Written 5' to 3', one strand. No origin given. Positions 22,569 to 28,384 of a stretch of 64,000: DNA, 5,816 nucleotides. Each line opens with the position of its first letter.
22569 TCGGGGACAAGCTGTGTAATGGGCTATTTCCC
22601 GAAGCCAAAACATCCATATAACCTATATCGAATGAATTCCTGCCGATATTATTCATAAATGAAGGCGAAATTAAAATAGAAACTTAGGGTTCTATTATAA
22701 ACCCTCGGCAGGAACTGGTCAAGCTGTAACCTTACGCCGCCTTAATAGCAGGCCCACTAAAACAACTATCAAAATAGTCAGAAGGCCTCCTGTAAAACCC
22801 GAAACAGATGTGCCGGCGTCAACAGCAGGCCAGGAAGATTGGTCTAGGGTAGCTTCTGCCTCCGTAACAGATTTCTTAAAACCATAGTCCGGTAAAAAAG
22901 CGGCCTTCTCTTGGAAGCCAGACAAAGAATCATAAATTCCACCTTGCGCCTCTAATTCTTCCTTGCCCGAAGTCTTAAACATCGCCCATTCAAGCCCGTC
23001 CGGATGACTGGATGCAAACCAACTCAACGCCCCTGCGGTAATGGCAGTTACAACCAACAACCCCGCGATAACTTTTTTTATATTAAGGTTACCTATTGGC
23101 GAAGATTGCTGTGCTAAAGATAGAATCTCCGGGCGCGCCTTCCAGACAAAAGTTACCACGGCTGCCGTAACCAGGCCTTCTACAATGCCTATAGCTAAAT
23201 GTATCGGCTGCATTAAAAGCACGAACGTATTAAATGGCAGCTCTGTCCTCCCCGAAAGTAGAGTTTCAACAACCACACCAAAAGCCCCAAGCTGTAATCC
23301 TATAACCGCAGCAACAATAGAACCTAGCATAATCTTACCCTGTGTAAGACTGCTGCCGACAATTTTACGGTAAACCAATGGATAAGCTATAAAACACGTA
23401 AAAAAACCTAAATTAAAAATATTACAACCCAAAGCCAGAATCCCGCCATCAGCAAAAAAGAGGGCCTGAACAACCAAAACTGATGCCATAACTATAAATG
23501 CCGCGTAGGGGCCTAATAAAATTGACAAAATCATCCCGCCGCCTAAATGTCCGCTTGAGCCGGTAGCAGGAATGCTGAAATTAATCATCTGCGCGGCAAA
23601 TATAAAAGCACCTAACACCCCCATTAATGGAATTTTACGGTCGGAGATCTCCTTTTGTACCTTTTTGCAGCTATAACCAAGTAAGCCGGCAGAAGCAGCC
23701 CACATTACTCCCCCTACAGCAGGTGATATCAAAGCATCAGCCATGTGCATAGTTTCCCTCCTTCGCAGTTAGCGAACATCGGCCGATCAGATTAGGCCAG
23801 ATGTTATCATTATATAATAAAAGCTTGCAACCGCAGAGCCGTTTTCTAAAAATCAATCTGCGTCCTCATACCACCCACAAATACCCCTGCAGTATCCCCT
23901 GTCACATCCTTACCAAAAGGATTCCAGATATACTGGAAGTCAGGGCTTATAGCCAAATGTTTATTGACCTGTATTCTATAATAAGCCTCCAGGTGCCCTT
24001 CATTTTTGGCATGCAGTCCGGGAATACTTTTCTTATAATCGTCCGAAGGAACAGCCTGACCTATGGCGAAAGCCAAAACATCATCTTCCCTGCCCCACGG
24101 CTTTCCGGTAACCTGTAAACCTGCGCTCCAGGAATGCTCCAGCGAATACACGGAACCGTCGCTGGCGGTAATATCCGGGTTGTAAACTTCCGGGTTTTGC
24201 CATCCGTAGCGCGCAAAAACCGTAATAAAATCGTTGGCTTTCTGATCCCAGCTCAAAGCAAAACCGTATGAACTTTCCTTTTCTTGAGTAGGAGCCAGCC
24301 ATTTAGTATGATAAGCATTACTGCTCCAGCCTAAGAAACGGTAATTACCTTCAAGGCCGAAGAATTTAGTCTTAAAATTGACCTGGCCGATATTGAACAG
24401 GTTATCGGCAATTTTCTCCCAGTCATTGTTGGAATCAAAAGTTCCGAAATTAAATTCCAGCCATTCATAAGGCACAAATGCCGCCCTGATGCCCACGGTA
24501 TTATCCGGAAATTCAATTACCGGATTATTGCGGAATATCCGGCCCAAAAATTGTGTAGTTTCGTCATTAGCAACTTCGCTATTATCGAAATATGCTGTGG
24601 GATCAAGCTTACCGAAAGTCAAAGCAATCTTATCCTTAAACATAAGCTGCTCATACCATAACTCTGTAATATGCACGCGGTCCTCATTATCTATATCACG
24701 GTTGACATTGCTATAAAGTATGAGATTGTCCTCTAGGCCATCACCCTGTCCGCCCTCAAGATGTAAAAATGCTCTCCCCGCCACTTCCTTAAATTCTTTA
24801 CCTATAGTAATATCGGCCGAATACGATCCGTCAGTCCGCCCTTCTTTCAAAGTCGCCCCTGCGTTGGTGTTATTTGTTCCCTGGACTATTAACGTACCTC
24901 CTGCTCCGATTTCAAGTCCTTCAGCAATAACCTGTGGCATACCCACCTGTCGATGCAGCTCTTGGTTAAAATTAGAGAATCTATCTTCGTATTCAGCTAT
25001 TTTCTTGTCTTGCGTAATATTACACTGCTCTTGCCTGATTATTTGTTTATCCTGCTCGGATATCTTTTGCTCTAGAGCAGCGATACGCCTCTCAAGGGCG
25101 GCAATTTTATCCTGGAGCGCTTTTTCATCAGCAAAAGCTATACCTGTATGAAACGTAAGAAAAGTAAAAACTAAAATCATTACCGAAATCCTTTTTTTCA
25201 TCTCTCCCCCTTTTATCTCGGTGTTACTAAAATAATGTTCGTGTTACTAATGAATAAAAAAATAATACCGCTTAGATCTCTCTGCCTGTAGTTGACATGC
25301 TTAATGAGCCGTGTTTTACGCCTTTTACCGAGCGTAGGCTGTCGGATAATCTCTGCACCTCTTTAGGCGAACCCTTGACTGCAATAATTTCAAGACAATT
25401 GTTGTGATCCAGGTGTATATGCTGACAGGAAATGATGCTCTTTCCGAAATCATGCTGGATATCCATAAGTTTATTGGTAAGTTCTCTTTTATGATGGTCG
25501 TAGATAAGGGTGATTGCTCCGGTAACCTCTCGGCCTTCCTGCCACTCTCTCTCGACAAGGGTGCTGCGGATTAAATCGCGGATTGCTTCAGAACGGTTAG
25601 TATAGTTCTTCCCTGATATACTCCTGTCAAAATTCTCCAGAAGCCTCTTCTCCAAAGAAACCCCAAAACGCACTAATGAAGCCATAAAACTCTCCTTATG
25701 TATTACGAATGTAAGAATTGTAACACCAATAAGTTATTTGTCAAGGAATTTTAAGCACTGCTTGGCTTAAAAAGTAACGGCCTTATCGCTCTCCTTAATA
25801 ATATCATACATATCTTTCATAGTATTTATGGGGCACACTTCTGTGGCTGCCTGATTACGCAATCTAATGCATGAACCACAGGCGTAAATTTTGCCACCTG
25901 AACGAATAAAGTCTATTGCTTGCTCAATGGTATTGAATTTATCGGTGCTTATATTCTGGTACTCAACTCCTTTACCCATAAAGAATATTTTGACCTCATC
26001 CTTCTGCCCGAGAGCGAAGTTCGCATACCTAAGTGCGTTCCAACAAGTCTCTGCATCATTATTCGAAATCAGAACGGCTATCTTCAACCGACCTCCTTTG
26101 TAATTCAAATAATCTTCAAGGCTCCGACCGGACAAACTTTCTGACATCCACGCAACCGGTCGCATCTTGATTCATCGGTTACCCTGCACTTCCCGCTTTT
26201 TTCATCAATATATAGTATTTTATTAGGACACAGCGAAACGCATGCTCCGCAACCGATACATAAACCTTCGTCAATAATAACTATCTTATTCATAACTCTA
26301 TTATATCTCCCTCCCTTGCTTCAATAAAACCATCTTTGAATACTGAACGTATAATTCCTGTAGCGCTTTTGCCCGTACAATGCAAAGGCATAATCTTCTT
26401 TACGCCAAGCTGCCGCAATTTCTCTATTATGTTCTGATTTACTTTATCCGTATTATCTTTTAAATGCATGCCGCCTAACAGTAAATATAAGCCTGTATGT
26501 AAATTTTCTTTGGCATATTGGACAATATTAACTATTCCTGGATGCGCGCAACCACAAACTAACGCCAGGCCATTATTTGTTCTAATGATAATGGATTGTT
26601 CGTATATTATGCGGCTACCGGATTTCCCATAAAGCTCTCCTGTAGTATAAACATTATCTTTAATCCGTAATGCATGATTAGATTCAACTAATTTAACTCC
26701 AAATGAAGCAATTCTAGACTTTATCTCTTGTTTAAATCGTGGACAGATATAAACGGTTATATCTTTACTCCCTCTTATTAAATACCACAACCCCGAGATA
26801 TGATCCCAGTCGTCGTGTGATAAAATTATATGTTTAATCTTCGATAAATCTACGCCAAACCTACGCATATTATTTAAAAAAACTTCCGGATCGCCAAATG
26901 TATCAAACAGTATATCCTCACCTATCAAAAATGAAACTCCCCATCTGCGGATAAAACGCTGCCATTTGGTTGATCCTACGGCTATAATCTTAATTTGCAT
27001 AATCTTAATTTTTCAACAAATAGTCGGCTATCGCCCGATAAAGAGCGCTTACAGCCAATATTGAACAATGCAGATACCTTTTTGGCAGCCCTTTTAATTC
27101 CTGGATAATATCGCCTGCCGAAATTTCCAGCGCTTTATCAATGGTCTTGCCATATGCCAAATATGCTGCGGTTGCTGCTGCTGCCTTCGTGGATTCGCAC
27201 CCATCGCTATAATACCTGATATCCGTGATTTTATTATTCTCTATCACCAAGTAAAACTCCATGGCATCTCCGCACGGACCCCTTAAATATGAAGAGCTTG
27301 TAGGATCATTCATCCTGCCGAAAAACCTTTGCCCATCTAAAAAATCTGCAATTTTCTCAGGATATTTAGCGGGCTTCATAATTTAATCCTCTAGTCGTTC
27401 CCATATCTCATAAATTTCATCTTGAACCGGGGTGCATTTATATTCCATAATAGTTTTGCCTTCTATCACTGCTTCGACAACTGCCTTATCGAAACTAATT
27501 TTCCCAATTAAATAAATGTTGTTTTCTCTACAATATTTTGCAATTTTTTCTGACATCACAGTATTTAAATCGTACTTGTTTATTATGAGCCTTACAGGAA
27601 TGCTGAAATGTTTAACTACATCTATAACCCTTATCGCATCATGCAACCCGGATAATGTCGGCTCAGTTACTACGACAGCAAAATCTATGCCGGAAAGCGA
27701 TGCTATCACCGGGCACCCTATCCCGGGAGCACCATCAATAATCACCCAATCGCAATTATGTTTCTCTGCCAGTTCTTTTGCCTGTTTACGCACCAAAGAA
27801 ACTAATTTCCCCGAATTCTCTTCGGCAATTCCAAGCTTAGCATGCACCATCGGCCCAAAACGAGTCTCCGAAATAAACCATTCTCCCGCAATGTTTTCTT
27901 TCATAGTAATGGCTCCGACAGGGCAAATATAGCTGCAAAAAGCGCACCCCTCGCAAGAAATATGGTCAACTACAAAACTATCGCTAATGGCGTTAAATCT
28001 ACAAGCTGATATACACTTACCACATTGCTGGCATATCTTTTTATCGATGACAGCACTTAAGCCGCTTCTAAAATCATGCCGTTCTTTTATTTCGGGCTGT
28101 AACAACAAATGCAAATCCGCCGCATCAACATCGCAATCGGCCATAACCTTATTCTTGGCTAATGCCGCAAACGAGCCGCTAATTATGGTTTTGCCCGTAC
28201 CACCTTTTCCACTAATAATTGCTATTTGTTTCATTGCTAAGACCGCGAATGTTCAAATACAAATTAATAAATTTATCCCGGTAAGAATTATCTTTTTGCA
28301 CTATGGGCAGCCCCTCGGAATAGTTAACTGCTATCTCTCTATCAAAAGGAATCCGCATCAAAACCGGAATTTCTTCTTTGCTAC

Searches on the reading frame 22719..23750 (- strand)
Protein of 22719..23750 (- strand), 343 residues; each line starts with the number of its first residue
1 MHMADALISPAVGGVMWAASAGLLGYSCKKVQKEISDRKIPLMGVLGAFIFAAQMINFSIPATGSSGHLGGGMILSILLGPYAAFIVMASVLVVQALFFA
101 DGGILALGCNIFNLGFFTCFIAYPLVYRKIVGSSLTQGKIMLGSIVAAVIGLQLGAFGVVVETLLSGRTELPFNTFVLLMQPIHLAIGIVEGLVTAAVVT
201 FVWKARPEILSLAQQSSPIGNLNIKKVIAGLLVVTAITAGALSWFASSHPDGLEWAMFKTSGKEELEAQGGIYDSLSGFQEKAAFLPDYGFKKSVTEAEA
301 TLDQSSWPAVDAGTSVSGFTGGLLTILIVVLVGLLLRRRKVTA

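Call 32: search_protein_families(library=pfam, proteins=[window:22719-23750:-])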
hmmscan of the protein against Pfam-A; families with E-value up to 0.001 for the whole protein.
window:22719-23750:- (343 aa): 2 families
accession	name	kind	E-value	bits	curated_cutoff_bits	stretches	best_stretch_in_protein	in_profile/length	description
PF01891.21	CbiM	-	8.6e-62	209.1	23.1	1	2-209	1-205/205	Cobalt uptake substrate-specific transmembrane region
PF13190.11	PDGLE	-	3.5e-30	104.3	27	1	225-338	1-102/102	PDGLE domain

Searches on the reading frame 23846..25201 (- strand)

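Call 32: search_protein_families(library=pfam, proteins=[window:23846-25201:-])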
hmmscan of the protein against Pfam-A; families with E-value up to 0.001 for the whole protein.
window:23846-25201:- (451 aa): 1 family
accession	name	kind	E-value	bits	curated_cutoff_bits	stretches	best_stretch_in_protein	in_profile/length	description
PF04966.18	OprB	-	4.1e-31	109.2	22.9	1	169-451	58-372/372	Carbohydrate-selective porin, OprB family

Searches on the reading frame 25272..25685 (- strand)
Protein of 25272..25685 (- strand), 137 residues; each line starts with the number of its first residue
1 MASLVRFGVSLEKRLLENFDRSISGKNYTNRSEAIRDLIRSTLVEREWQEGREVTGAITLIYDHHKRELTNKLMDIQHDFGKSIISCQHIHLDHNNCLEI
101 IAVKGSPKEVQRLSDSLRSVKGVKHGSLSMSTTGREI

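Call 32: search_protein_families(library=pfam, proteins=[window:25272-25685:-])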
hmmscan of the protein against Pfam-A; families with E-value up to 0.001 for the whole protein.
window:25272-25685:- (137 aa): 1 family
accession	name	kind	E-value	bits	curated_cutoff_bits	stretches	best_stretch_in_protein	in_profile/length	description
PF08753.17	NikR_C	-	2.1e-32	111.6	22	1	56-130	2-76/77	NikR C terminal nickel binding domain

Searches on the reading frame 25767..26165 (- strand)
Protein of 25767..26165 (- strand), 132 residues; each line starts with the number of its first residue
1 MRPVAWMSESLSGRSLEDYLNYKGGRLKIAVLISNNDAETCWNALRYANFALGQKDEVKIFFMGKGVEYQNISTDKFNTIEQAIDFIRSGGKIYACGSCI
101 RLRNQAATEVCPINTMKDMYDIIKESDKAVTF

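Call 32: search_protein_families(library=pfam, proteins=[window:25767-26165:-])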
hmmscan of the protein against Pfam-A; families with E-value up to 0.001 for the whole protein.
window:25767-26165:- (132 aa): 1 family
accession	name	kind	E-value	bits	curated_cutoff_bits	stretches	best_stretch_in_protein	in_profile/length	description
PF02635.20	DsrE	-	8.6e-09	36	22.7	1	28-132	2-116/116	DsrE/DsrF-like family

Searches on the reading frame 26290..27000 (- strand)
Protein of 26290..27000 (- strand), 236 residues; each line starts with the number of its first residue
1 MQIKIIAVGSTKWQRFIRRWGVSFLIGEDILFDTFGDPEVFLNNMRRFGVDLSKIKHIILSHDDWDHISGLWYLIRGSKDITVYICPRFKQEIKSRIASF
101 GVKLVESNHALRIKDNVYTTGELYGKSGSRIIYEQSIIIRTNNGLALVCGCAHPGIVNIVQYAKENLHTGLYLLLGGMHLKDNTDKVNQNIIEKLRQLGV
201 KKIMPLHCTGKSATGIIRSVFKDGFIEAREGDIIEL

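Call 32: search_protein_families(library=pfam, proteins=[window:26290-27000:-])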
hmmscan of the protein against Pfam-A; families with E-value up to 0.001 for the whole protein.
window:26290-27000:- (236 aa): 2 families
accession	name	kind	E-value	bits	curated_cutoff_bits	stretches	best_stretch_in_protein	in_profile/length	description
PF00753.33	Lactamase_B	-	1e-07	32.5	22.7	1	27-79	15-68/196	Metallo-beta-lactamase superfamily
PF12706.13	Lactamase_B_2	-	6.3e-07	29.6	27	1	30-97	3-74/200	Beta-lactamase superfamily domain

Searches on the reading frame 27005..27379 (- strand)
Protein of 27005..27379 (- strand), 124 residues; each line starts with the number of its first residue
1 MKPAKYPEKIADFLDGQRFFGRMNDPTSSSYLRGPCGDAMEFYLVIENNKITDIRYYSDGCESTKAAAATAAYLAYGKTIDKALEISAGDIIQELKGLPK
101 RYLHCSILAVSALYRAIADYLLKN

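Call 32: search_protein_families(library=pfam, proteins=[window:27005-27379:-])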
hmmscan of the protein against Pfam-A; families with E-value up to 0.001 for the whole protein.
window:27005-27379:- (124 aa): 1 family
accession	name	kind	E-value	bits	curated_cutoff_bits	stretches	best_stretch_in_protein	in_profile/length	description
PF01592.21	NifU_N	-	2.1e-23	83.3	22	1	6-123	2-123/127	NifU-like N terminal domain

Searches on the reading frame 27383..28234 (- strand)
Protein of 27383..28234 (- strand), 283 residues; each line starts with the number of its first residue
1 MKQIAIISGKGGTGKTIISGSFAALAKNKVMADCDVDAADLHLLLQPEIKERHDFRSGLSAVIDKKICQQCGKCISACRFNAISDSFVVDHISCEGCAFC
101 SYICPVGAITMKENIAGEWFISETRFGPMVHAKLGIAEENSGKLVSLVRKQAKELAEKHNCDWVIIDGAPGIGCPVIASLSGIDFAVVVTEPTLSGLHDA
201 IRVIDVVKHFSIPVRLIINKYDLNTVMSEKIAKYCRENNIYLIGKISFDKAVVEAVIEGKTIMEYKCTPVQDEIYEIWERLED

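Call 32: search_protein_families(library=pfam, proteins=[window:27383-28234:-])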
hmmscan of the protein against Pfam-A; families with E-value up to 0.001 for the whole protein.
window:27383-28234:- (283 aa): 11 families
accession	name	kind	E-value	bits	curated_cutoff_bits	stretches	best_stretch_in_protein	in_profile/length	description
PF01656.29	CbiA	-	2.7e-14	53.6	25.4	1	4-262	1-125/125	CobQ/CobB/MinD/ParA nucleotide binding domain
PF10609.15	ParA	-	5.9e-11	42.7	27.1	1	157-280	108-244/246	NUBPL iron-transfer P-loop NTPase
PF00037.32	Fer4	-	5.7e-10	39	21.1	2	62-84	2-24/24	4Fe-4S binding domain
PF12838.12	Fer4_7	-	3.8e-09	37.3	27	1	93-114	1-22/52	4Fe-4S dicluster domain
PF12837.12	Fer4_6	-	6.7e-08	32.6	25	1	61-83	2-24/24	4Fe-4S binding domain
PF14697.11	Fer4_21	-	8.2e-08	32.7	35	1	61-111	1-59/59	4Fe-4S dicluster domain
PF13484.11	Fer4_16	-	1.5e-06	29.3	30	0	68-89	2-24/66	4Fe-4S double cluster binding domain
PF13614.12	AAA_31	-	2.5e-06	28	27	0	158-209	115-169/177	AAA domain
PF13237.11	Fer4_10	-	0.00036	20.8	25.5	0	62-105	3-53/53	4Fe-4S dicluster domain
PF13187.11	Fer4_9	-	0.00064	20.1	27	0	68-109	2-52/52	4Fe-4S dicluster domain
PF12797.12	Fer4_2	-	0.0009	19.5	24.5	0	62-78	4-20/22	4Fe-4S binding domain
